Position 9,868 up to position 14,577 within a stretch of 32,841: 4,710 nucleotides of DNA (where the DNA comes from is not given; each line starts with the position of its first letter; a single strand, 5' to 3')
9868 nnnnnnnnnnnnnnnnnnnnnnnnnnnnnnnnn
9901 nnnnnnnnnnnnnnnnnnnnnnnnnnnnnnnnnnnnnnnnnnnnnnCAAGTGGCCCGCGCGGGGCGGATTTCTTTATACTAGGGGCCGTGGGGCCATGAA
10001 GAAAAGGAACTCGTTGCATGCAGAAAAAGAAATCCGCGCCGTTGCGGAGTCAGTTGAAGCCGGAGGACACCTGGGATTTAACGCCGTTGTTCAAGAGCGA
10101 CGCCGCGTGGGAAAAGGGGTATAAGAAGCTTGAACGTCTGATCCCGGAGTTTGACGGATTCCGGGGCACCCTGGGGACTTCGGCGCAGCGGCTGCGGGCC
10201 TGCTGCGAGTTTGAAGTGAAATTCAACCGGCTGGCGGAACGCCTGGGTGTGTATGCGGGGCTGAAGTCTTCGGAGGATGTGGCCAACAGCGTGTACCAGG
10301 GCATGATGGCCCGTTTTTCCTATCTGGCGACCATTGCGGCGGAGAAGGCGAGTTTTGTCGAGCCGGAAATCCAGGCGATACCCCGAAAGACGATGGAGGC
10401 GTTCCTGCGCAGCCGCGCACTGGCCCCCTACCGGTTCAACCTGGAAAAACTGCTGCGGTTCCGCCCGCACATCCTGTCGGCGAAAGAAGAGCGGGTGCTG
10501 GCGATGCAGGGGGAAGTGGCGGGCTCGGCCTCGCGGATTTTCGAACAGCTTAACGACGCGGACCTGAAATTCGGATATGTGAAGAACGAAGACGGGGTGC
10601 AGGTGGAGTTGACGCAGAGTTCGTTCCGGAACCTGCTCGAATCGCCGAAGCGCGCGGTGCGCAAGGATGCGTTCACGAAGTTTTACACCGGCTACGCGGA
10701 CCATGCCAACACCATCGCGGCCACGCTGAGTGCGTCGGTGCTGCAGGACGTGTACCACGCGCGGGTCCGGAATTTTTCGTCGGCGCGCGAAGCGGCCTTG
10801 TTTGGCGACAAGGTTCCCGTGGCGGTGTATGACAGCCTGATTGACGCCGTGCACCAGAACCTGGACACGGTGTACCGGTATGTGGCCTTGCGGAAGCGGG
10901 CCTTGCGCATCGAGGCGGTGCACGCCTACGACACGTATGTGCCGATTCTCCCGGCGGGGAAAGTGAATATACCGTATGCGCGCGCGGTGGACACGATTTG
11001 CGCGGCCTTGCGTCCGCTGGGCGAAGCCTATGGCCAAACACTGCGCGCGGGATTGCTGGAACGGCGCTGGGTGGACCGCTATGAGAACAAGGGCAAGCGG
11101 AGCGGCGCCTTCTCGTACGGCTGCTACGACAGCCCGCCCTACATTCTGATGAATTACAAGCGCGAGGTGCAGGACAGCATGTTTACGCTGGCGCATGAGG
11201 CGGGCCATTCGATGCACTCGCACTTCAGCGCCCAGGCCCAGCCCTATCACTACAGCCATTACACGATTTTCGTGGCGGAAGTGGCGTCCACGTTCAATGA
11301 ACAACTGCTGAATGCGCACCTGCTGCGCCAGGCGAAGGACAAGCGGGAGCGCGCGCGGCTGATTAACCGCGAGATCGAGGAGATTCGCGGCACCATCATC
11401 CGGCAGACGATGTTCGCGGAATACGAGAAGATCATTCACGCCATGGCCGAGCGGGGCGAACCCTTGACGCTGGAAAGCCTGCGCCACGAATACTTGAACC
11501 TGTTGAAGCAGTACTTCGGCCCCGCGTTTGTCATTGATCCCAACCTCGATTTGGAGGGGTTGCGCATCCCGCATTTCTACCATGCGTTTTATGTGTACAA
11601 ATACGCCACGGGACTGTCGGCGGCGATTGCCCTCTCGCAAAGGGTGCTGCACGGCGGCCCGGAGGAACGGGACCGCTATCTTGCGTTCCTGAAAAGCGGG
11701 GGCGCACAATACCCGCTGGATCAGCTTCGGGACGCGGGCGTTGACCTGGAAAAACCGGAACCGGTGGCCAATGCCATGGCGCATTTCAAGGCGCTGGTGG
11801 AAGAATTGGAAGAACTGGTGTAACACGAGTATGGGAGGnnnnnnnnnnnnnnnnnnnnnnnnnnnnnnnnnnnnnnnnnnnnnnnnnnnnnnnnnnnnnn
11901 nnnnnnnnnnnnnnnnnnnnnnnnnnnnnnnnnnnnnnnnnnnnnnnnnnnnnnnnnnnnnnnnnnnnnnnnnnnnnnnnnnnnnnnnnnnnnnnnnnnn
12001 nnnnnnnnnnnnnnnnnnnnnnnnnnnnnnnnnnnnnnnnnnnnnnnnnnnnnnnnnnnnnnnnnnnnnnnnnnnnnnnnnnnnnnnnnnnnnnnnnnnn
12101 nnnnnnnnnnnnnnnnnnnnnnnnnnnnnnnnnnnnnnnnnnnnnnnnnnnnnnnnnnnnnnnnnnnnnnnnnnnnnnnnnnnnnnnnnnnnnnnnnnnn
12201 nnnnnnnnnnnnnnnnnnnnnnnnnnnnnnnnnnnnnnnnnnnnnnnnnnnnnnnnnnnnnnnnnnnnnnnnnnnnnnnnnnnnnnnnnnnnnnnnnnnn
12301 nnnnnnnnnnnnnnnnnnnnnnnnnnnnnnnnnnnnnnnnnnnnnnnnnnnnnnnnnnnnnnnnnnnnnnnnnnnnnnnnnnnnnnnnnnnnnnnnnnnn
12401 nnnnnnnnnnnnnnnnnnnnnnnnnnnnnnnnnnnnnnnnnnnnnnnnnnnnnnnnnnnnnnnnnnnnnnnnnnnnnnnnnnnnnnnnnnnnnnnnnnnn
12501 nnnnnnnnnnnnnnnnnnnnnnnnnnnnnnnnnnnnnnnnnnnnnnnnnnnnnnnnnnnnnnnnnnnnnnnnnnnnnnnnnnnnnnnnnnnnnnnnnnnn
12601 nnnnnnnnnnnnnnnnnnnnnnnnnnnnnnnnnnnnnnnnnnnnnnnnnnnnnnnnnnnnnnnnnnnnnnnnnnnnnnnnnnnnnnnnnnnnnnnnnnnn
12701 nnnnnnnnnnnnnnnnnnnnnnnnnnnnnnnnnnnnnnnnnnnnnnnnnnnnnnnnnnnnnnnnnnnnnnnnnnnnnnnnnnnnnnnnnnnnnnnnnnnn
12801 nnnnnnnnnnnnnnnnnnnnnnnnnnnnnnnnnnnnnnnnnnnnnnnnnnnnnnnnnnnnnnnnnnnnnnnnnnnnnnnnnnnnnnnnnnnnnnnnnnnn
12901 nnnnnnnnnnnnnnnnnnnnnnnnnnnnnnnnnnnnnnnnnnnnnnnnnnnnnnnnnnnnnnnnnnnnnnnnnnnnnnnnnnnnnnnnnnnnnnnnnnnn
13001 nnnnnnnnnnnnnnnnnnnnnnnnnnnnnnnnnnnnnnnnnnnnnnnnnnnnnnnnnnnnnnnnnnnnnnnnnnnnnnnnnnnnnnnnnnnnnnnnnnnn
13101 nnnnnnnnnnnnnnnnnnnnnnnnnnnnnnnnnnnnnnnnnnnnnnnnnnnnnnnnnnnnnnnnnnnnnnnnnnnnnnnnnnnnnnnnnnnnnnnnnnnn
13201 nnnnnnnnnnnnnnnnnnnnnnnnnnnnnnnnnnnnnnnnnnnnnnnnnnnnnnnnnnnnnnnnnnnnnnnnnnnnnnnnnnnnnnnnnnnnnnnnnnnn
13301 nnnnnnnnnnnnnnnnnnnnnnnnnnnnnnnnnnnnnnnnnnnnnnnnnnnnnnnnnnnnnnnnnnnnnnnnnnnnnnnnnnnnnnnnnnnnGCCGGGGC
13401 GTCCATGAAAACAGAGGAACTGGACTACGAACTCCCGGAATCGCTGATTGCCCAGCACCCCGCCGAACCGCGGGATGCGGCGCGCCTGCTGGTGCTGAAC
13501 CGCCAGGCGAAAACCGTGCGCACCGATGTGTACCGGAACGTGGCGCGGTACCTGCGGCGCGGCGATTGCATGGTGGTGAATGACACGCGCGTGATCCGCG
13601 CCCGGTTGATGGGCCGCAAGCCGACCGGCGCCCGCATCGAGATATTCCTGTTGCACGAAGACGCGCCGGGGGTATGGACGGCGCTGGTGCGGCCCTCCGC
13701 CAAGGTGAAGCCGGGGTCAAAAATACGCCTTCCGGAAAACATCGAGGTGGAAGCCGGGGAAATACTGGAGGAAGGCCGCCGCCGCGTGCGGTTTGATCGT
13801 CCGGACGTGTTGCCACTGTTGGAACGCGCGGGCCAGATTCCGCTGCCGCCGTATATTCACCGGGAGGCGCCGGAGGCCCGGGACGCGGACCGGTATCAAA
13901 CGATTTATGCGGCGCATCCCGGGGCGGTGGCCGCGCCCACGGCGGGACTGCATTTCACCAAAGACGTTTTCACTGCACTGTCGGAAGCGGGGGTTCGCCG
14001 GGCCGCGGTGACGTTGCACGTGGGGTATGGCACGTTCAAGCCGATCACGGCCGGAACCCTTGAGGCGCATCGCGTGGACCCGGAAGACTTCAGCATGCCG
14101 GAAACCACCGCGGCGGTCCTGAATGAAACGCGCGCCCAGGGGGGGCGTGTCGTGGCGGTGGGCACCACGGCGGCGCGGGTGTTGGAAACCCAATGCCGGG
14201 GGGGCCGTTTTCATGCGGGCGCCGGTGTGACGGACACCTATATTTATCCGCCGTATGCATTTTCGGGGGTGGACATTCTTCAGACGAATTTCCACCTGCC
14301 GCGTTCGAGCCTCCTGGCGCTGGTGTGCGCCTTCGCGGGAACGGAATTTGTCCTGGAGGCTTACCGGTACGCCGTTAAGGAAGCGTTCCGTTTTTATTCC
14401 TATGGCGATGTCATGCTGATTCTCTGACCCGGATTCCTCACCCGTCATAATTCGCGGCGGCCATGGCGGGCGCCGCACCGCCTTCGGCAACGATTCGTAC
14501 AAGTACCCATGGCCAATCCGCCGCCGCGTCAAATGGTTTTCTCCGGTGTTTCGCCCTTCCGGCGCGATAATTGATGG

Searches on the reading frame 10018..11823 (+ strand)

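Call 17: search_protein_families(library=pfam, proteins=[window:10018-11823:+])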
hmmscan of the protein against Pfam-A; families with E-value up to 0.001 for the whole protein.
window:10018-11823:+ (601 aa): 2 families
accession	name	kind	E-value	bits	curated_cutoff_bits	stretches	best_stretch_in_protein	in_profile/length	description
PF01432.26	Peptidase_M3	-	5.4e-75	253.9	27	1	206-588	2-456/457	Peptidase family M3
PF08439.15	Peptidase_M3_N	-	3e-22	79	25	1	117-185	1-70/70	Oligopeptidase F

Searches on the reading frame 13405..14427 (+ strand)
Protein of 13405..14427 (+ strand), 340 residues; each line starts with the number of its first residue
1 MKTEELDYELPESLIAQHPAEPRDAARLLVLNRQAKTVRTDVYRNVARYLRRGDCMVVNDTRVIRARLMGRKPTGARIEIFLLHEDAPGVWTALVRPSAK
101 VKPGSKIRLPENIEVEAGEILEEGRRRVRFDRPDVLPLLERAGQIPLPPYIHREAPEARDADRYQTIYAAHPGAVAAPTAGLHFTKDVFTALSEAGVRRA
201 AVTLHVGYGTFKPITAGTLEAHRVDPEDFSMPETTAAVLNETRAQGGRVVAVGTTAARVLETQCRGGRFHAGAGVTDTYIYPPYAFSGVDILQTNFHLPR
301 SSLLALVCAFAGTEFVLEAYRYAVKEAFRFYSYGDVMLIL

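Call 17: search_protein_families(library=pfam, proteins=[window:13405-14427:+])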
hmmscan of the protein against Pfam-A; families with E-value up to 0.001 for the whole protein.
window:13405-14427:+ (340 aa): 1 family
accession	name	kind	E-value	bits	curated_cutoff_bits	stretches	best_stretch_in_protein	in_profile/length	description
PF02547.20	Queuosine_synth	-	1e-122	409.7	25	1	4-339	2-322/322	Queuosine biosynthesis protein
